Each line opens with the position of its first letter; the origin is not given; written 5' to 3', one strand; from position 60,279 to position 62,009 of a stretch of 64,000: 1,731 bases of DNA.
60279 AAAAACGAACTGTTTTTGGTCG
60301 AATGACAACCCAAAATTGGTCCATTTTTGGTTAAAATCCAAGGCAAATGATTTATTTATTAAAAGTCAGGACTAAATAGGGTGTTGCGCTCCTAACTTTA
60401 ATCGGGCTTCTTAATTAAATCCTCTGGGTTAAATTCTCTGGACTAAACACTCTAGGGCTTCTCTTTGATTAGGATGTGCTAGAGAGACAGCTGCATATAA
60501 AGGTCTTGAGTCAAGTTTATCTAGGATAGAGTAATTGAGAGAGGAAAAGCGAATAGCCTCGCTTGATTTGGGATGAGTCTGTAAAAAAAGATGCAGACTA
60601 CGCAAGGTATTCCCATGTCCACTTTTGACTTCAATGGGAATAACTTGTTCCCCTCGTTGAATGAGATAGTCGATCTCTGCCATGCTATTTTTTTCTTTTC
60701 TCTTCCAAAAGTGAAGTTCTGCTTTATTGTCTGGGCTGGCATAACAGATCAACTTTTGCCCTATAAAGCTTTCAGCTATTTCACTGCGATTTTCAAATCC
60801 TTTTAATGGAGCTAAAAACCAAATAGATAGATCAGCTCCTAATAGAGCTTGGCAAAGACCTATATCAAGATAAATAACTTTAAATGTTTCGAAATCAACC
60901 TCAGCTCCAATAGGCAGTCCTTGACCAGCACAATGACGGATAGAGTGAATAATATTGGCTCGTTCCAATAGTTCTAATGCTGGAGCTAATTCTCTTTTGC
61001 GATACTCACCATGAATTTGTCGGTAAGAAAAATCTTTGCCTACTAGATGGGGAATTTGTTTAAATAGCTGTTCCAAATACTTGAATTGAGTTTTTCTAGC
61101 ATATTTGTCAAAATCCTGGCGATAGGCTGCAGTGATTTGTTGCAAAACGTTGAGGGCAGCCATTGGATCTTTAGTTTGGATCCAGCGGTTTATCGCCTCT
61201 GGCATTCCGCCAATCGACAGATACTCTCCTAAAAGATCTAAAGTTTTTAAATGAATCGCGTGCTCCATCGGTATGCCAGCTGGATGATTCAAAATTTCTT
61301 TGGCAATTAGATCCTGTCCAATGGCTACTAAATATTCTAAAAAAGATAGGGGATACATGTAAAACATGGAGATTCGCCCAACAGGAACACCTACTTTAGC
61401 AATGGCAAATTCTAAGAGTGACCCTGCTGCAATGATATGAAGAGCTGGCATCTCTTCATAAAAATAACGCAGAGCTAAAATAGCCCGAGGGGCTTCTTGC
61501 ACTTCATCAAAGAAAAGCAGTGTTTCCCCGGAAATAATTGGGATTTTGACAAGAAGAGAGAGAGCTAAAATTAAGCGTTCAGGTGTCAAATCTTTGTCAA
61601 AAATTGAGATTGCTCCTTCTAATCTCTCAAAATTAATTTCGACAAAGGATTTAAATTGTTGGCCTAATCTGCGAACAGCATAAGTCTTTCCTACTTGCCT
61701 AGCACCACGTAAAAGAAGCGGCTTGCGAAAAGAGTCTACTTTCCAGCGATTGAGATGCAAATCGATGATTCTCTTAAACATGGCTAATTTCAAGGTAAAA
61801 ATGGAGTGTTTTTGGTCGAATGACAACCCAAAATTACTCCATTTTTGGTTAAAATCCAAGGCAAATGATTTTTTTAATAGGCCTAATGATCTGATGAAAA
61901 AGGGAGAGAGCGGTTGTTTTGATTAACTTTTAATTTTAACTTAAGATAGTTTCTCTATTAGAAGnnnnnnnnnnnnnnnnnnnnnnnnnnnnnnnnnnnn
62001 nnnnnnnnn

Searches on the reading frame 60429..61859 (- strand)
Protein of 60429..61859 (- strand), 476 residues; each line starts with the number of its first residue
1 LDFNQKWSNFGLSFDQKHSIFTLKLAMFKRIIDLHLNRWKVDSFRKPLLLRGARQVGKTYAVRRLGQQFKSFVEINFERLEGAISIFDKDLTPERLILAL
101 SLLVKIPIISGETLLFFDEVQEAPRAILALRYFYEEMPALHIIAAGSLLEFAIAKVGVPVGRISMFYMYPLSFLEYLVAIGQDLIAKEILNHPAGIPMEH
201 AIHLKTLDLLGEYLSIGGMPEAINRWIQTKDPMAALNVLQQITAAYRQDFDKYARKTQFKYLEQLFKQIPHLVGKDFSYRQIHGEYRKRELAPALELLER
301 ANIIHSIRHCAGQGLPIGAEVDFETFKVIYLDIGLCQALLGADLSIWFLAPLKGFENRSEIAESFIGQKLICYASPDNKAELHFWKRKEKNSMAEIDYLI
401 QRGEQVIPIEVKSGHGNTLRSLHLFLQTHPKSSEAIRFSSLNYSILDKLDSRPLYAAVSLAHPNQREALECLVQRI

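Call 14: search_protein_families(library=pfam, proteins=[window:60429-61859:-], max_evalue=0.001)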
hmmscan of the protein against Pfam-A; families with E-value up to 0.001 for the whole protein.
window:60429-61859:- (476 aa): 2 families
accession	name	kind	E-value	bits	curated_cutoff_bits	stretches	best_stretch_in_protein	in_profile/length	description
PF13635.12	DUF4143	-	4.8e-27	95.1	28.1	1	248-414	2-160/160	Domain of unknown function (DUF4143)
PF13173.12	AAA_14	-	4.7e-22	78.8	27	1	45-177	2-129/129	AAA domain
